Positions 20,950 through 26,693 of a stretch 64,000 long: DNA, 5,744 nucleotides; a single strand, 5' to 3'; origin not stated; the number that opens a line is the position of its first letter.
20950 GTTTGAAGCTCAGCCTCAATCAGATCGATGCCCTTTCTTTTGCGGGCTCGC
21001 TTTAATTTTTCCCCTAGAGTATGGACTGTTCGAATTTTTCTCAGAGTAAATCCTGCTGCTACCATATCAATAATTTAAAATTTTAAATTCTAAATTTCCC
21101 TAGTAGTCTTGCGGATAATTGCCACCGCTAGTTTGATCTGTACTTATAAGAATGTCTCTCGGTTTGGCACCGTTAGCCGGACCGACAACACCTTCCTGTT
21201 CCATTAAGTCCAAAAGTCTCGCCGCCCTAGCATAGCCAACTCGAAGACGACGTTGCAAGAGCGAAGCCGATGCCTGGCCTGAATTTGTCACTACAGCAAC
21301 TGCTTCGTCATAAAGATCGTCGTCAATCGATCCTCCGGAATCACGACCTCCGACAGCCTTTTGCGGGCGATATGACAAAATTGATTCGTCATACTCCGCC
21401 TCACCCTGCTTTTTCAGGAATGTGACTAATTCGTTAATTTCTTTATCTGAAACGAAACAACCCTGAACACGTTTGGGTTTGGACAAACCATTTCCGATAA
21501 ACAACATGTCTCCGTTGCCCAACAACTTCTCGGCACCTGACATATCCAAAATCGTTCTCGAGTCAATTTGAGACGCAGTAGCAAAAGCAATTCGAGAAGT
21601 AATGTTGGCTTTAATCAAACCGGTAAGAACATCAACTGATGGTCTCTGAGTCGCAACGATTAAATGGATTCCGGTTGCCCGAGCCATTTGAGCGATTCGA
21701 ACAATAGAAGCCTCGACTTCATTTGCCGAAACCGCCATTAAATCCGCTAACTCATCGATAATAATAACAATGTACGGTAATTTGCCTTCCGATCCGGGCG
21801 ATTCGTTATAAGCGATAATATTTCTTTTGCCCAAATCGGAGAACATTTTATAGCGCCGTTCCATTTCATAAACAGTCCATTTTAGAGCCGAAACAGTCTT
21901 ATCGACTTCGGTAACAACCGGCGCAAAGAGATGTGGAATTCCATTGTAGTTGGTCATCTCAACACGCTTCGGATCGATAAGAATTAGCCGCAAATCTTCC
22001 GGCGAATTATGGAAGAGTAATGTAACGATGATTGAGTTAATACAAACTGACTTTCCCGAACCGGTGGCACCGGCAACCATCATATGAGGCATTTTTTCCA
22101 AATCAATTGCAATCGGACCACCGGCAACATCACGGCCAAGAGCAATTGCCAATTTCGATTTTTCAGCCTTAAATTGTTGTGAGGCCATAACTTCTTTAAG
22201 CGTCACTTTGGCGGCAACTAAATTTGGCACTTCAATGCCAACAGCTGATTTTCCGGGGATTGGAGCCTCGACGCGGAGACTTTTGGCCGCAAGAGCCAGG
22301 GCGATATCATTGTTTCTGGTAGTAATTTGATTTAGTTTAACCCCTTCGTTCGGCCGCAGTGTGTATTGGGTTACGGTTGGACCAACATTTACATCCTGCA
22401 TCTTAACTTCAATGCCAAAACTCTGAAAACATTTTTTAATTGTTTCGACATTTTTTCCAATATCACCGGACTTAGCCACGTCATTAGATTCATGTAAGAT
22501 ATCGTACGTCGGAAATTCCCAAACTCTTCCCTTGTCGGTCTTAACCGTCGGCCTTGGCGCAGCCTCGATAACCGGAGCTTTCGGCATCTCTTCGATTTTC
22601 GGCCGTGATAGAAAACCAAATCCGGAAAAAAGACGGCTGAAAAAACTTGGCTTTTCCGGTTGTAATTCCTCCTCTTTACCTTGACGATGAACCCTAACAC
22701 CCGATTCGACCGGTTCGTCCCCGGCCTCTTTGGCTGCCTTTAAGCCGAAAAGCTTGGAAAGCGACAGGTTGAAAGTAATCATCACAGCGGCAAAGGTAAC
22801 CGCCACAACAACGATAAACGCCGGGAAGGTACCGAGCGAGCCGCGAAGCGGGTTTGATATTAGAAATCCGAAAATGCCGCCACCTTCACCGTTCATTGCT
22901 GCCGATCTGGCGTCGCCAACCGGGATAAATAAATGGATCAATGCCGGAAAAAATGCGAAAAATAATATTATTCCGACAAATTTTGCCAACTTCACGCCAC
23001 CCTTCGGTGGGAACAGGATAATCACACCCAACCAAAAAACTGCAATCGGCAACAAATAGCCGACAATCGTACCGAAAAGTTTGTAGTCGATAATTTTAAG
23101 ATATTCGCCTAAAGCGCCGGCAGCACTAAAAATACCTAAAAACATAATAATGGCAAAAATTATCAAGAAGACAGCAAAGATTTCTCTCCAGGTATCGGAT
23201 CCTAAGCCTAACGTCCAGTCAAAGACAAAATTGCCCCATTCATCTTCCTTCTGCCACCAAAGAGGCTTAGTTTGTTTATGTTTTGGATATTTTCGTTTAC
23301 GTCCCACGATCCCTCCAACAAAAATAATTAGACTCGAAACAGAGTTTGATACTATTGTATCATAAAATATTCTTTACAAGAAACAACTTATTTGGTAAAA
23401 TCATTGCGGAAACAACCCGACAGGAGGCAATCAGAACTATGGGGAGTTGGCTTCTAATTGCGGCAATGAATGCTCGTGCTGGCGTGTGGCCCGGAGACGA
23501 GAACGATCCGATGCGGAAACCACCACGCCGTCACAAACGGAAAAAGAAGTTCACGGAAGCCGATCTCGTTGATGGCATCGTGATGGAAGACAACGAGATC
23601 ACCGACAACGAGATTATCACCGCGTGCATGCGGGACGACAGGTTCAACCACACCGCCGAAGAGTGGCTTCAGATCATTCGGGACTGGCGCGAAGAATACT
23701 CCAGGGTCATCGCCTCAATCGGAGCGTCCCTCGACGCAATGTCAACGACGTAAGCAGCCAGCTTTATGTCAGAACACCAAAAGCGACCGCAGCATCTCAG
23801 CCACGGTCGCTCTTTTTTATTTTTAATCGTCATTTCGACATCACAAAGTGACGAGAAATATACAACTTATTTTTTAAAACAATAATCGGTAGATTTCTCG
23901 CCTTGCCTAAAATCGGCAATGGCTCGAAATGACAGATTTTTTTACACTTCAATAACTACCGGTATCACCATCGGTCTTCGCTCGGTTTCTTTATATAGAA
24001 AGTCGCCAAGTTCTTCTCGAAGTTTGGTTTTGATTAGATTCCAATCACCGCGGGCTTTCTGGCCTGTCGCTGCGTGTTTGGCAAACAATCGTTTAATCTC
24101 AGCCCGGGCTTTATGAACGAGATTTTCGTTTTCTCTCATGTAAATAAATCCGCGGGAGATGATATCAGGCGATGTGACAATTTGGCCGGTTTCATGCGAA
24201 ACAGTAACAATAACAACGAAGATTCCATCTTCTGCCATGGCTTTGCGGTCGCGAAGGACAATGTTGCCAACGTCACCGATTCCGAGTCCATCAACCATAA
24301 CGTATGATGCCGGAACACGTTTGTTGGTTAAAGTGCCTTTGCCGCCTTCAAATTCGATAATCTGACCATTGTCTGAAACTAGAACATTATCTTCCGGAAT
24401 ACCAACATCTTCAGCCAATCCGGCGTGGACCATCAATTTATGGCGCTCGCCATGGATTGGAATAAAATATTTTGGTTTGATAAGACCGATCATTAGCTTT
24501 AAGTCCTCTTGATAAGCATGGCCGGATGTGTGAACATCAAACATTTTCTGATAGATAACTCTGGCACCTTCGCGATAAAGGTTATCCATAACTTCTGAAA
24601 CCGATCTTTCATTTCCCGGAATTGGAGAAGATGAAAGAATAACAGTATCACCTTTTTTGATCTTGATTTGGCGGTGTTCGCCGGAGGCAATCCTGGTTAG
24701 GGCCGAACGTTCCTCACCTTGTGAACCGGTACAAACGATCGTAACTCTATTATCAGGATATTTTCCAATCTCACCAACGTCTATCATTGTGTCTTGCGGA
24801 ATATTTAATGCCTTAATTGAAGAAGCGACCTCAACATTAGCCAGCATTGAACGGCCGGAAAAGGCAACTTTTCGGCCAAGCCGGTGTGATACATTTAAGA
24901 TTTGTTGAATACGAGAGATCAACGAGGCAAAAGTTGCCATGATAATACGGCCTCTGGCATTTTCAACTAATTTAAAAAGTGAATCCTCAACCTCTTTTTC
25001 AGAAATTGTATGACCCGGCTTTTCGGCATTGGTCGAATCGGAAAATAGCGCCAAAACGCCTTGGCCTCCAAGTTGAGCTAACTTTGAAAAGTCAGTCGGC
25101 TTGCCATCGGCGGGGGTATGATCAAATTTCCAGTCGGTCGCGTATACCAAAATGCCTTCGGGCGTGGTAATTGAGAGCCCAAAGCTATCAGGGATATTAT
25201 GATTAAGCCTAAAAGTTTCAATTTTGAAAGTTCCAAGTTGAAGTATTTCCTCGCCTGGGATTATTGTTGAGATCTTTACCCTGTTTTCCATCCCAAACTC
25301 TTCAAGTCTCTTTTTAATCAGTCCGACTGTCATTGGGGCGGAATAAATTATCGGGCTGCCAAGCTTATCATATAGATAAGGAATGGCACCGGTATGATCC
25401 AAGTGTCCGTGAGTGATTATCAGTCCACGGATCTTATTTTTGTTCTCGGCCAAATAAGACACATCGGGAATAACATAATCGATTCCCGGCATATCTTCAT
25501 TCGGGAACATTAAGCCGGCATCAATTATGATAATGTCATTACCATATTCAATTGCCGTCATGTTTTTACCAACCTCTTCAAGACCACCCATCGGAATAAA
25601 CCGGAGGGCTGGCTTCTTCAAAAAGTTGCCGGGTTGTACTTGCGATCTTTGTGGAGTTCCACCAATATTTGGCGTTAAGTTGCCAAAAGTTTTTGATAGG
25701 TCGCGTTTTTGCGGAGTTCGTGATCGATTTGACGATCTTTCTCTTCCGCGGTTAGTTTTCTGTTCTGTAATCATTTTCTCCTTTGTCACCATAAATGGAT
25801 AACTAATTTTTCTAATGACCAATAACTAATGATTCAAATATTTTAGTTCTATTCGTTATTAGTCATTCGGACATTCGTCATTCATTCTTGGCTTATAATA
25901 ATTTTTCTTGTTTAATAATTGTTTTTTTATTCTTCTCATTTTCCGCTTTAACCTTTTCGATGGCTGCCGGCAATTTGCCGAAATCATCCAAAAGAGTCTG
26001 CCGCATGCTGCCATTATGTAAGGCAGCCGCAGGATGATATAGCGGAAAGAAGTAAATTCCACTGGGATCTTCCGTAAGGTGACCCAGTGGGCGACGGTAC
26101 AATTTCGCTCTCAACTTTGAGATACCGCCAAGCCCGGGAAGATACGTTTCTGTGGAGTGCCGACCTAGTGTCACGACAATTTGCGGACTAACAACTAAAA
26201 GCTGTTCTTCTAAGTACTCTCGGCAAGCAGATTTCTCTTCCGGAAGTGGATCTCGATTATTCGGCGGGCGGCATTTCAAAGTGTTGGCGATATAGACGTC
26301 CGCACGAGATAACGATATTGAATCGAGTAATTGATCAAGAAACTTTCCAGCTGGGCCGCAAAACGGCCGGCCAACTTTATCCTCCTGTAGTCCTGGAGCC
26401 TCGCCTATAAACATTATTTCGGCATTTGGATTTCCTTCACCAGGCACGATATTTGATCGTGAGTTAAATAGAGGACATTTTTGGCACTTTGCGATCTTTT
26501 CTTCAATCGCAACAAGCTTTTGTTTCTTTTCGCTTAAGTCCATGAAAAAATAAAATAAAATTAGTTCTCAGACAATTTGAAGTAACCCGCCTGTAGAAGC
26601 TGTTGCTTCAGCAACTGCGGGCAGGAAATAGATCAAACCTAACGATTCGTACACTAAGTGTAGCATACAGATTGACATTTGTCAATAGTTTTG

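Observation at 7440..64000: Fourteen or more GC-rich, self-contained expression cassettes interleaved with AT-rich core genes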

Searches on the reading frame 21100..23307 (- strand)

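Call 10: search_protein_families(library=ncbifam, proteins=[window:21100-23307:-], max_evalue=0.00001)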
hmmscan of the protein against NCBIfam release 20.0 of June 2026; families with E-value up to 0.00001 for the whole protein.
window:21100-23307:- (735 aa): 6 families
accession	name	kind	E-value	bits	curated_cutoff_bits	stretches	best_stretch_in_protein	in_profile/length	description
NF007615.0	PRK10263.1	equivalog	1e-125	421.1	1566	2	509-719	1138-1348/1355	DNA translocase FtsK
TIGR03928.1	T7_EssCb_Firm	equivalog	9.7e-33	112.9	778.4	1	407-599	470-665/1296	type VII secretion protein EssC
TIGR03924.1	T7SS_EccC_a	equivalog_domain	2.3e-31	109.2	509.15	1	368-621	409-671/673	type VII secretion protein EccCa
TIGR03925.1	T7SS_EccC_b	equivalog_domain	8.5e-17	60.6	346.55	1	364-454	322-409/564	type VII secretion protein EccCb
NF041214.1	plasmid_TraB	equivalog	4.9e-13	48.5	800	1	408-586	250-418/639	plasmid transfer protein TraB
TIGR03743.1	SXT_TraD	subfamily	2.3e-06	26.3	366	0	367-448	132-213/636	conjugative transfer system coupling protein TraD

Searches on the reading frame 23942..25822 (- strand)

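Call 10: search_protein_families(library=ncbifam, proteins=[window:23942-25822:-], max_evalue=0.00001)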
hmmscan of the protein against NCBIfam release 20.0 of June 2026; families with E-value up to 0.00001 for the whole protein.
window:23942-25822:- (626 aa): 4 families
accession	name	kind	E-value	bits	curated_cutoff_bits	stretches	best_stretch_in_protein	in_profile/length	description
NF047419.1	RNase_J1_RnjA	exception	3.9e-208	692.6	820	1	76-625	5-548/549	ribonuclease J1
TIGR00649.1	MG423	subfamily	4.8e-183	609.5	400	1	74-623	2-545/546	RNase J family beta-CASP ribonuclease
TIGR03675.1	arCOG00543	equivalog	2.3e-12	46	580.2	1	67-165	169-263/631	beta-CASP ribonuclease aCPSF1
NF012229.1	bla_class_B_core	domain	7e-06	26.3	100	0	78-201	7-120/139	metallo-beta-lactamase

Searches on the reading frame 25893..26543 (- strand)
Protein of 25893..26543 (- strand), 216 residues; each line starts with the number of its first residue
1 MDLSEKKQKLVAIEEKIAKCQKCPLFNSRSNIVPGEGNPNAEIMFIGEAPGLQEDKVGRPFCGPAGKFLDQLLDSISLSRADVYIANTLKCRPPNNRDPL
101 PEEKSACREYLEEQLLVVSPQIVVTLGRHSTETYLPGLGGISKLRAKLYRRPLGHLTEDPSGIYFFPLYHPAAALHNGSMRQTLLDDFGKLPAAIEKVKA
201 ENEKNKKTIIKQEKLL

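Call 10: search_protein_families(library=ncbifam, proteins=[window:25893-26543:-], max_evalue=0.00001)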
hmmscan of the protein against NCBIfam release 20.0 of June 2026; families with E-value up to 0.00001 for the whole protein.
window:25893-26543:- (216 aa): 3 families
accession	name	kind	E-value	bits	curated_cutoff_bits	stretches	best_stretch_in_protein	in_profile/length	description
NF040953.1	Arch_udg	equivalog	9e-65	217.6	250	1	12-191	3-182/184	type-4 uracil-DNA glycosylase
TIGR00758.1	UDG_fam4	subfamily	1.3e-58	197.6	125.3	1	20-193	1-169/173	uracil-DNA glycosylase, family 4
TIGR03914.1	UDG_fam_dom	hypoth_equivalog_domain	8.8e-33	113.8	189.95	1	4-151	39-193/231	UdgX family uracil-DNA binding protein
